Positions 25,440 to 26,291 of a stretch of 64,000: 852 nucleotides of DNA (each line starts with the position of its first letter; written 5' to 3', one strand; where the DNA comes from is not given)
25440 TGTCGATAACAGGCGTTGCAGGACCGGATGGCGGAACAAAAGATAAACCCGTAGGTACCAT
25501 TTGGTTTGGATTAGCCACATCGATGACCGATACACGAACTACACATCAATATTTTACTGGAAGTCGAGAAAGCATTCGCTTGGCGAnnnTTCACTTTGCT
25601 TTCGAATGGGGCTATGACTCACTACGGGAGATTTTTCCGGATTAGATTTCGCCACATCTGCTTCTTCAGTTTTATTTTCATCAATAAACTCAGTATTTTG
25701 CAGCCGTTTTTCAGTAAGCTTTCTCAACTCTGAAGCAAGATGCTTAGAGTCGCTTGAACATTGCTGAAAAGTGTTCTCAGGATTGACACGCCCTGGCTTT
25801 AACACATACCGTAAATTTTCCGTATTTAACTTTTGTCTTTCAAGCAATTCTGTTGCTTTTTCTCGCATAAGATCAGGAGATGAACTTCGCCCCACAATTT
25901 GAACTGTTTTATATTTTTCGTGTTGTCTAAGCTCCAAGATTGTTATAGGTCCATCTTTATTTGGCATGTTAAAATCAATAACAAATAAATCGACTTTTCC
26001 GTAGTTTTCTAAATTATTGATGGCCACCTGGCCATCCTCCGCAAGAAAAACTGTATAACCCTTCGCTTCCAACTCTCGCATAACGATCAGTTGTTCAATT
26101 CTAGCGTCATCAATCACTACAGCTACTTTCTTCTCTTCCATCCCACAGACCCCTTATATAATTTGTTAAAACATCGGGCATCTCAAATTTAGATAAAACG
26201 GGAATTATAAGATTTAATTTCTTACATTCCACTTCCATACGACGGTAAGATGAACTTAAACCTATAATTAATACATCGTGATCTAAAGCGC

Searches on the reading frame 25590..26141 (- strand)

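Call 46: search_protein_families(library=pfam, proteins=[window:25590-26141:-], max_evalue=0.00001)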
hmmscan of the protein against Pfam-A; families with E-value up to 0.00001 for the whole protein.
window:25590-26141:- (184 aa): 1 family
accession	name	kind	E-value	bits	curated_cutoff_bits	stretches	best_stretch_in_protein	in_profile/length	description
PF00072.30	Response_reg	-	1.9e-10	41.3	30.2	1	8-88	2-81/111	Response regulator receiver domain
